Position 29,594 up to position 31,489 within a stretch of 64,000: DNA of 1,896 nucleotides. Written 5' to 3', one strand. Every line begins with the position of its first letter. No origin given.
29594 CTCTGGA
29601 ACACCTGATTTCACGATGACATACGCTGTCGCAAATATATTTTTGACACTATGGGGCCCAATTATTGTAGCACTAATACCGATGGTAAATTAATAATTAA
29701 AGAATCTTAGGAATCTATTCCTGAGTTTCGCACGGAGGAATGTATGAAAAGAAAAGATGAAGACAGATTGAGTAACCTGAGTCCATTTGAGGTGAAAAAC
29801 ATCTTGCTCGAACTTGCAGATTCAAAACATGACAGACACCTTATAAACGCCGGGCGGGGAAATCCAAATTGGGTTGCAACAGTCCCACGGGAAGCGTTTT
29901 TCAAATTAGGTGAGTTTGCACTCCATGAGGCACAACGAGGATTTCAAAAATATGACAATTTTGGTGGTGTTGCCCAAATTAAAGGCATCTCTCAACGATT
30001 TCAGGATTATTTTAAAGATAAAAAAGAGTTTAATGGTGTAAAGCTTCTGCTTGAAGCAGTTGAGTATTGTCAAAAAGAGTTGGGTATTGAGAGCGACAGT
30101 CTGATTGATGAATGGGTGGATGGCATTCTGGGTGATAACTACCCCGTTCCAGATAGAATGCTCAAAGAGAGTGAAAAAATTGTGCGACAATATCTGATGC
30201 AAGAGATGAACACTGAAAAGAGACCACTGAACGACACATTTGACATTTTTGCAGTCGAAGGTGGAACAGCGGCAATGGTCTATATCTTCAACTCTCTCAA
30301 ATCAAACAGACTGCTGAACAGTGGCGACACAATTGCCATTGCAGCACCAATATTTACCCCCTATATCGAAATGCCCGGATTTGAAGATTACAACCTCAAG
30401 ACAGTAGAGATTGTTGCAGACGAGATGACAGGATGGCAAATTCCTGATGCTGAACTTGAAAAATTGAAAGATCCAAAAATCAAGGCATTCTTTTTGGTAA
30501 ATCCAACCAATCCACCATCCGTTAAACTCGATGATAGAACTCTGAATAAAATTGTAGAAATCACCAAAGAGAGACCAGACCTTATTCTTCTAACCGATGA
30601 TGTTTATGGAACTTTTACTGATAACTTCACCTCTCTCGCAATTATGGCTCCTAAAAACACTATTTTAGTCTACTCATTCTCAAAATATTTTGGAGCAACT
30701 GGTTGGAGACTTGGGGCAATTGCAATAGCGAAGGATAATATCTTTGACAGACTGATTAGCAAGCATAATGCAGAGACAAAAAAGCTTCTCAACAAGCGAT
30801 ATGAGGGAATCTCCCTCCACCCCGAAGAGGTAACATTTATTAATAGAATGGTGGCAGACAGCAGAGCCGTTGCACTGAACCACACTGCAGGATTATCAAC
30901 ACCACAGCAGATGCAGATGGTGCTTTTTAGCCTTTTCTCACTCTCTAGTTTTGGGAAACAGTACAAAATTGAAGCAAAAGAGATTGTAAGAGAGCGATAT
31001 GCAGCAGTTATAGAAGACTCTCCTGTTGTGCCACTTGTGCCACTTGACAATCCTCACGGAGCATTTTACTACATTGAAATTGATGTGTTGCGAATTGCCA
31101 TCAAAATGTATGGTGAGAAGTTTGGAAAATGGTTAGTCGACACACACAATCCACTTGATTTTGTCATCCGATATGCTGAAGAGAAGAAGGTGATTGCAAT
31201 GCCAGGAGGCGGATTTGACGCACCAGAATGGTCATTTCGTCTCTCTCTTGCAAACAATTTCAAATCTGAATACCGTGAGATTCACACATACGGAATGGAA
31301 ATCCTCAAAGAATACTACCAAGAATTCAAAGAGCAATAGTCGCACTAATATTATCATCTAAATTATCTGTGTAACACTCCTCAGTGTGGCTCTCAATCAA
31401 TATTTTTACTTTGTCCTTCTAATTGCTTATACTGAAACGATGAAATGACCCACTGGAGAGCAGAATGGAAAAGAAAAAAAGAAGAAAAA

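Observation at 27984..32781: Complete aspartate:alanine antiporter + aspartate 4-decarboxylase pair with an adjacent DAACS symporter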

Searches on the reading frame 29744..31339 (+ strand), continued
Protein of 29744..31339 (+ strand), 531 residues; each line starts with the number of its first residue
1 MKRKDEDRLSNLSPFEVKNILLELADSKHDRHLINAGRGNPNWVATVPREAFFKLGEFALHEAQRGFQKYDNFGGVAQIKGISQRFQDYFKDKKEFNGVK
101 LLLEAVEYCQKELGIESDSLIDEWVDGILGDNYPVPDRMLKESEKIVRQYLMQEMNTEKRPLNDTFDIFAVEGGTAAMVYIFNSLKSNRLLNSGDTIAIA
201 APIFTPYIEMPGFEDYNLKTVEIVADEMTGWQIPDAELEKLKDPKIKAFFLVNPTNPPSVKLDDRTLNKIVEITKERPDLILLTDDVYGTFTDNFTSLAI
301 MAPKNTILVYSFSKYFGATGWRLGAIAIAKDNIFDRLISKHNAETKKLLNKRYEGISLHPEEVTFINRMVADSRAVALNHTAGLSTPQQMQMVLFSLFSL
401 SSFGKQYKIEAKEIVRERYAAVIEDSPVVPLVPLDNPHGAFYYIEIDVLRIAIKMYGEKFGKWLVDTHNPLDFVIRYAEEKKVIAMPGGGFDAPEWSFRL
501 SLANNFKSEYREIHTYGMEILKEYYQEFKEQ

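Call 52: search_protein_families(library=pfam, proteins=[L083:6347-7081:+, L003:6801-8093:-, L003:12156-13556:-, L003:13678-14547:+, L001:4402-5460:+, L001:6097-6921:-, L004:4589-5617:+, L004:3289-4509:-], max_evalue=0.001)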
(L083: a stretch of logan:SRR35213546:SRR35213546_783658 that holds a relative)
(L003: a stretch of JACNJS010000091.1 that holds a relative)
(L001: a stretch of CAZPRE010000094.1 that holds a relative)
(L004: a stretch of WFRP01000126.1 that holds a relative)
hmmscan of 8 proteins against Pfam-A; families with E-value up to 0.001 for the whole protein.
L083:6347-7081:+ (245 aa): 1 family
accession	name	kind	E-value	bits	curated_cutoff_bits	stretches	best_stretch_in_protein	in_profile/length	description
PF03781.23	FGE-sulfatase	-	3.2e-37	129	23.3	1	54-245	4-193/255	Sulfatase-modifying factor enzyme 1-like domain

L003:6801-8093:- (430 aa): 4 families
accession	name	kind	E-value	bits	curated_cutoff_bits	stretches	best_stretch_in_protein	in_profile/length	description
PF00266.25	Aminotran_5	-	2.7e-68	231.1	21.5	1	42-422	2-371/371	Aminotransferase class-V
PF01053.26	Cys_Met_Meta_PP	-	5.9e-10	38.7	27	1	118-251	82-209/381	Cys/Met metabolism PLP-dependent enzyme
PF00155.27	Aminotran_1_2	-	4.7e-09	36.3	19.7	1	96-214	62-185/361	Aminotransferase class I and II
PF01041.23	DegT_DnrJ_EryC1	-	6.7e-09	35.9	19.8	1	99-214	39-145/360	DegT/DnrJ/EryC1/StrS aminotransferase family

L003:12156-13556:- (466 aa): 9 families
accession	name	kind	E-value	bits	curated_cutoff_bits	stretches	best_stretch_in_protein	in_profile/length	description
PF12631.12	MnmE_helical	-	9.6e-53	179.9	40.1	1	133-463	1-211/211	MnmE helical domain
PF10396.14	TrmE_N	-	3.7e-40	137.2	29.8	1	10-130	1-117/117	GTP-binding protein TrmE N-terminus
PF01926.29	MMR_HSR1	-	2.2e-28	99.1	21.9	1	229-347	2-113/113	50S ribosome-binding GTPase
PF02421.24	FeoB_N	-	8.3e-10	38.8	27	1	229-377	3-149/156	Ferrous iron transport protein B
PF00350.29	Dynamin_N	-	1.3e-07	32.2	27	0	229-262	1-34/168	Dynamin family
PF00009.33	GTP_EFTU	-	8.6e-06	25.9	26.5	0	228-388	5-186/188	Elongation factor Tu GTP binding domain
PF00071.28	Ras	-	9.7e-06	25.7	21.6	1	229-352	2-118/162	Ras family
PF08477.19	Roc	-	1.8e-05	25.4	27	1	229-349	2-119/119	Ras of Complex, Roc, domain of DAPkinase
PF09818.15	ABC_ATPase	-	0.00055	19.5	23.2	0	200-264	54-114/283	P-loop domain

L003:13678-14547:+ (289 aa): 4 families
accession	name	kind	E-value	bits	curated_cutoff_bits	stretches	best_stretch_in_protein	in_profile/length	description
PF02629.25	CoA_binding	-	2.1e-31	109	22.3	1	6-99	1-97/97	CoA binding domain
PF00549.24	Ligase_CoA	-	1e-24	87.5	24.5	1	151-268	1-124/128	CoA-ligase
PF13607.11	Succ_CoA_lig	-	1.6e-10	41.3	27.4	1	145-279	1-130/138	Succinyl-CoA ligase like flavodoxin domain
PF13380.12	CoA_binding_2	-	4.4e-08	34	22.8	1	25-129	20-115/116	CoA binding domain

L001:4402-5460:+ (352 aa): 4 families
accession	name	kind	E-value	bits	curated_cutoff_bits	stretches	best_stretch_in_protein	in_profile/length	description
PF13546.12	DDE_5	-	3e-18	66.8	27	1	8-200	15-214/272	DDE superfamily endonuclease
PF01609.27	DDE_Tnp_1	-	1.1e-09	38.7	23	1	148-312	62-197/200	Transposase DDE domain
PF04693.18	DDE_Tnp_2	-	4.1e-05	23.4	20.2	1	134-320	156-319/327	Archaeal putative transposase ISC1217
PF13701.12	DDE_Tnp_1_4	-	7.1e-05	21.7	34.7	1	133-324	186-378/435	Transposase DDE domain group 1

L001:6097-6921:- (274 aa): 1 family
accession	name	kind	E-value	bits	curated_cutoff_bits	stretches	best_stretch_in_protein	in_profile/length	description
PF13557.12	Phenol_MetA_deg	-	9.6e-06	26.3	22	1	78-211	31-169/242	Putative MetA-pathway of phenol degradation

L004:4589-5617:+ (342 aa): 4 families
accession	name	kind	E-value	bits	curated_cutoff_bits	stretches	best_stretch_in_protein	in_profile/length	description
PF00149.33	Metallophos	-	1.1e-15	59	21.5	1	31-256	4-190/191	Calcineurin-like phosphoesterase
PF12850.12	Metallophos_2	-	1.2e-05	25.8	27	1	73-258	16-120/154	Calcineurin-like phosphoesterase superfamily domain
PF10096.14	DUF2334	-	2.1e-05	24.6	26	0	193-259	16-80/203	Uncharacterized protein conserved in bacteria (DUF2334)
PF13439.12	Glyco_transf_4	-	0.00025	21.5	28.5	0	211-280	38-108/170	Glycosyltransferase Family 4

L004:3289-4509:- (406 aa): 1 family
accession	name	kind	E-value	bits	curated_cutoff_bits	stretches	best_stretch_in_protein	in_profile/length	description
PF01066.26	CDP-OH_P_transf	-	8e-09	36.5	22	1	186-258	4-77/152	CDP-alcohol phosphatidyltransferase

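Call 69: search_dna_similar(query=window:29744-31339:+, collection=plasmids, mode=protein, max_rows=25, max_evalue=1e-50)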
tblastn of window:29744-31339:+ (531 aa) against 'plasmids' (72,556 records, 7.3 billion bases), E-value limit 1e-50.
Records with a match: 71; places in all: 72; records where one place covers at least 80% of the query: 70.
Best place of each record, by identity: <60% 71.
By first word of the organism name: Sinorhizobium 10; Enterococcus 10; Azospirillum 7; Lactiplantibacillus 7; Caballeronia 4; Rhizobium 4; Ruegeria 4; Acinetobacter 3; Duffyella 3; Burkholderia 2; and 15 more.
By predicted mobility (MOB-suite, as given by PLSDB): non-mobilizable 43; mobilizable 17; conjugative 11.
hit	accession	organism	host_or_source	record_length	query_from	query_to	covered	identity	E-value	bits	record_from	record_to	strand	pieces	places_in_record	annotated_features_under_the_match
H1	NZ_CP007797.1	Azospirillum argentinense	Triticum aestivum L.,Root,wheat ...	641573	1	531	100%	49.7%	1e-155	499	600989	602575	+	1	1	bifunctional aspartate transaminase/aspartate 4-decarboxylase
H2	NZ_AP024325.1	Caballeronia sp. NK8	-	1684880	2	528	99%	50.1%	2e-155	498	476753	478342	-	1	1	none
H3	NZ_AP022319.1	Burkholderia sp. THE68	Togo hemipterus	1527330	2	528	99%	50.1%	3e-155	497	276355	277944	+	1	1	none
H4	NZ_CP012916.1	Azospirillum brasilense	Digitaria eriantha,microbe,root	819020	1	531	100%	49.5%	3e-154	494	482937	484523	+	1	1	bifunctional aspartate transaminase/aspartate 4-decarboxylase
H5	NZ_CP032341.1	Azospirillum brasilense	soil sample,Agricultural field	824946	1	531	100%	49.5%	3e-154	494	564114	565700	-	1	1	bifunctional aspartate transaminase/aspartate 4-decarboxylase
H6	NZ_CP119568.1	Pararhizobium qamdonense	cell culture,soil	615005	5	531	99%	49.9%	1e-153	493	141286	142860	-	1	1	bifunctional aspartate transaminase/aspartate 4-decarboxylase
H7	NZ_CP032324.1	Azospirillum argentinense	soil sample,Agricultural field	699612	1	531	100%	49.3%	6e-154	494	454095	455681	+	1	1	bifunctional aspartate transaminase/aspartate 4-decarboxylase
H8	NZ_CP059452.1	Azospirillum brasilense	Prokaryotes,soil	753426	1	531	100%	49.2%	1e-153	493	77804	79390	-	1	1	bifunctional aspartate transaminase/aspartate 4-decarboxylase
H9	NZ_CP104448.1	Acinetobacter baumannii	Homo sapiens,sputum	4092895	1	528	99%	49.3%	6e-158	505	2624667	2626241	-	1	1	none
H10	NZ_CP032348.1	Azospirillum brasilense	soil sample,Agricultural field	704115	1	531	100%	49.0%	3e-153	492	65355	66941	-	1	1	bifunctional aspartate transaminase/aspartate 4-decarboxylase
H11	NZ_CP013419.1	Burkholderia savannae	soil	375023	8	528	98%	49.9%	3e-156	500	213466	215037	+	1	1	bifunctional aspartate transaminase/aspartate 4-decarboxylase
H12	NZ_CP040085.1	Acinetobacter baumannii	Homosapiens,blood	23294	1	528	99%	49.1%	7e-158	505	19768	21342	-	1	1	bifunctional aspartate transaminase/aspartate 4-decarboxylase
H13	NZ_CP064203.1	Acinetobacter baumannii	Homo sapiens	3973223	1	528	99%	49.1%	7e-158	505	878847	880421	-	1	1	none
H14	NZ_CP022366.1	Azospirillum sp. TSH58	single cell,paddy soils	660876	1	531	100%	48.8%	2e-153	492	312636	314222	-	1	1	bifunctional aspartate transaminase/aspartate 4-decarboxylase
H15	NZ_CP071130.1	Caballeronia sp. M1242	Homo sapiens,ETA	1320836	9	531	98%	49.2%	1e-153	493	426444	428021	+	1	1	none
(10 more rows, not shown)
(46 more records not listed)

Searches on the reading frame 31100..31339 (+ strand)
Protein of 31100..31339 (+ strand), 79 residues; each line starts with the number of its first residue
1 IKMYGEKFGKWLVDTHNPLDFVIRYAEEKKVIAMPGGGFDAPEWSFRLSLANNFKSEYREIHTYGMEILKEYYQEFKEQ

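Call 70: search_solved_structures(query=window:31100-31339:+, show_alignments=5, max_evalue=0.01)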
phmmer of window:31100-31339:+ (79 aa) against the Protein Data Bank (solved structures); distinct sequences matched with E-value up to 0.01: 5.
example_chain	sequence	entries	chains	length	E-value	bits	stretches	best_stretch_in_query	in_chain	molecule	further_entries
3f6t_A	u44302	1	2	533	1.5e-10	44.5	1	2-78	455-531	Aspartate aminotransferase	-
3fdd_A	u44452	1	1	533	3.8e-08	36.9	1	2-78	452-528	L-aspartate-beta-decarboxylase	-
2zy2_A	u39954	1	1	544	6.6e-08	36.1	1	2-77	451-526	L-aspartate 4-carboxylyase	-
2zy5_A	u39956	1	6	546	8.4e-08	35.8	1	2-77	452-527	L-aspartate beta-decarboxylase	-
2zy3_A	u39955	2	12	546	1.6e-07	34.9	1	2-77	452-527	L-aspartate beta-decarboxylase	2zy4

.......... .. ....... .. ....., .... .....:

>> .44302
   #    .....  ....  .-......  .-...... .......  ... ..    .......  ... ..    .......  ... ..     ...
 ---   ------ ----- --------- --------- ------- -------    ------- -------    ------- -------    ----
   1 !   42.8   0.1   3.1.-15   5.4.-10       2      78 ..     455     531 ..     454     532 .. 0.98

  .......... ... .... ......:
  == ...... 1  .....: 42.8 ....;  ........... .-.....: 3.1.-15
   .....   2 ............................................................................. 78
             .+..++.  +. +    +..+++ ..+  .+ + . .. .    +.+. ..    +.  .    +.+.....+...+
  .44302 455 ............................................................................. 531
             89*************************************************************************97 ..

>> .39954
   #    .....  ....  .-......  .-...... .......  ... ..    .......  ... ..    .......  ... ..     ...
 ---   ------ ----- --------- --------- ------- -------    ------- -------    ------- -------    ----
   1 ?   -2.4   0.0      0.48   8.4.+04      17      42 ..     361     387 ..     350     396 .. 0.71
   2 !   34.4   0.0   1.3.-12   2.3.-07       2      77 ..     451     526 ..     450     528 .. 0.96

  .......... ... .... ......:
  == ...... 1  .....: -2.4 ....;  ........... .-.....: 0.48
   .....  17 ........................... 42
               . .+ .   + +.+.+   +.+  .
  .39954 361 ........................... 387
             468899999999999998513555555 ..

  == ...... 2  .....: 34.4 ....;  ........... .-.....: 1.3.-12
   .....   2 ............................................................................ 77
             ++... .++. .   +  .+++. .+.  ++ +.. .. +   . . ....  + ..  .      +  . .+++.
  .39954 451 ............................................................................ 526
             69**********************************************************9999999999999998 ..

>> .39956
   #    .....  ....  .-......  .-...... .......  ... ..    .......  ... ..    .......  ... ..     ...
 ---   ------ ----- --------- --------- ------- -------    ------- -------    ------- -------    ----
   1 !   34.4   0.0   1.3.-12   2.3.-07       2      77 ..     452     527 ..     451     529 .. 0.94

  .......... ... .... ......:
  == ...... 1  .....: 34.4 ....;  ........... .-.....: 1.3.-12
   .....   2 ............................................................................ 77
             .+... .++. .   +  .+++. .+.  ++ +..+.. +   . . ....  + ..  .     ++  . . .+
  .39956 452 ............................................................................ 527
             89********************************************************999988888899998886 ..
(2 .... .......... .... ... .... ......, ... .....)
